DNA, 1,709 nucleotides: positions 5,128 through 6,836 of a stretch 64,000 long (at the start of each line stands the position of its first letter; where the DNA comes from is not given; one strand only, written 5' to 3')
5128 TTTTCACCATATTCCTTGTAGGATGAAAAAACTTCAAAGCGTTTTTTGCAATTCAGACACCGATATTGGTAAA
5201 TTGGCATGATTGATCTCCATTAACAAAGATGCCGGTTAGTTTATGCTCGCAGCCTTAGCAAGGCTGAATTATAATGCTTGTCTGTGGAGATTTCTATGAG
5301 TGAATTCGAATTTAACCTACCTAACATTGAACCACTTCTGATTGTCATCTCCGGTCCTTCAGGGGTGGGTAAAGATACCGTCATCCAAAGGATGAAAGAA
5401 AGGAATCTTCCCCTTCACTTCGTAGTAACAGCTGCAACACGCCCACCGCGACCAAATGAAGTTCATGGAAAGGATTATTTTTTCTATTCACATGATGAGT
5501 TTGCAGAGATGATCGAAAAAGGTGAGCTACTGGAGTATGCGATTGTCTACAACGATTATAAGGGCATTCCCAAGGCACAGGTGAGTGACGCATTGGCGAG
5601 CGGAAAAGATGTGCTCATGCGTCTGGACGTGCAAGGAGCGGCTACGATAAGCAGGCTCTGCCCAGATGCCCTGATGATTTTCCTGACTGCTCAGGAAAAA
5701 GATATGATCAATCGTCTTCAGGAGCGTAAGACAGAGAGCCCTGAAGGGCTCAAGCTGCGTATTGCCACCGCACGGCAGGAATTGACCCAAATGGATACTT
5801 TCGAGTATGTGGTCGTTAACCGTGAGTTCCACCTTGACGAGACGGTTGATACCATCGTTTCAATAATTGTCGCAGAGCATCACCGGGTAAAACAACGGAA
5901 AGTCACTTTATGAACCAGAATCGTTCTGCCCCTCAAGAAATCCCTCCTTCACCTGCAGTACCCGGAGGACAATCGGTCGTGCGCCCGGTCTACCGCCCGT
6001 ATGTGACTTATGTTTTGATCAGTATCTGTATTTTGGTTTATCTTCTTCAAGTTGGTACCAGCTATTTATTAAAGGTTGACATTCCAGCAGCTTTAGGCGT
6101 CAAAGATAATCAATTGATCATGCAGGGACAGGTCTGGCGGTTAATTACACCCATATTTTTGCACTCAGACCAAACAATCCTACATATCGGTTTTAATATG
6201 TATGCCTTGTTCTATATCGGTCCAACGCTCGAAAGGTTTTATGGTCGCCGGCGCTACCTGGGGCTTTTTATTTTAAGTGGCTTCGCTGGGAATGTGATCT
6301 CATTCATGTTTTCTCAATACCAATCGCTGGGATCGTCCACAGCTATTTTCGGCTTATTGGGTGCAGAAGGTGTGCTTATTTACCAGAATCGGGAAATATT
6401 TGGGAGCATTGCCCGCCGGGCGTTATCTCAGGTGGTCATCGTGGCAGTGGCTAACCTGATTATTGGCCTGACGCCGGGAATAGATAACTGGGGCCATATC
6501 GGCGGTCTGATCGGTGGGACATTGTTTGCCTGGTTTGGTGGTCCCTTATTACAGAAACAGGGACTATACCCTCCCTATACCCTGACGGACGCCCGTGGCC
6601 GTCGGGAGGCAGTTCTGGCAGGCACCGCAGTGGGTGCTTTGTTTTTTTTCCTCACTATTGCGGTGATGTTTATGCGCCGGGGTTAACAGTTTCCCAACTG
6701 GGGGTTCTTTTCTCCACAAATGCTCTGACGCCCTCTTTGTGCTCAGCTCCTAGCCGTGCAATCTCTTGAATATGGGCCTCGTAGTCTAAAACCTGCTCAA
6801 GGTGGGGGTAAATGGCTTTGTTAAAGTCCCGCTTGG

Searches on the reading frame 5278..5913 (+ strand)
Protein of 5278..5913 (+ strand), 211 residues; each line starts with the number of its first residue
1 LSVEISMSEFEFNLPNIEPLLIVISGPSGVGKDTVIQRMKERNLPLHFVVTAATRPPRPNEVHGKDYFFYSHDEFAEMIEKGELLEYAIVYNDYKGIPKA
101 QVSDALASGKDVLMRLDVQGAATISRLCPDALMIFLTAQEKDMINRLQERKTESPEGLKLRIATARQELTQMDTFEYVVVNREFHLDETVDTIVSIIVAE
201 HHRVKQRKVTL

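Call 24: search_protein_families(library=pfam, proteins=[window:5278-5913:+], max_evalue=0.0001)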
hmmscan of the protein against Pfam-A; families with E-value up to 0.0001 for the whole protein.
window:5278-5913:+ (211 aa): 2 families
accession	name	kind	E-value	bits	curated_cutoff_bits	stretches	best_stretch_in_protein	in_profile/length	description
PF00625.27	Guanylate_kin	-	1.3e-33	116.6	25.2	1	21-198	4-180/182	Guanylate kinase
PF13238.12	AAA_18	-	1.7e-05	25.7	29.4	0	22-156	1-117/128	AAA domain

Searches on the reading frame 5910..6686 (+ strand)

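Call 24: search_protein_families(library=pfam, proteins=[window:5910-6686:+], max_evalue=0.0001)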
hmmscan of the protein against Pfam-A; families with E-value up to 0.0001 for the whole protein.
window:5910-6686:+ (258 aa): 2 families
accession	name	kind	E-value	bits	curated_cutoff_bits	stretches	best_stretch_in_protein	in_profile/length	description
PF01694.28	Rhomboid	-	2e-34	119.3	22.6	1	73-210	2-140/143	Rhomboid domain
PF08551.15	DUF1751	-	8.7e-05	23.5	22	0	74-135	7-66/99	Eukaryotic integral membrane protein (DUF1751)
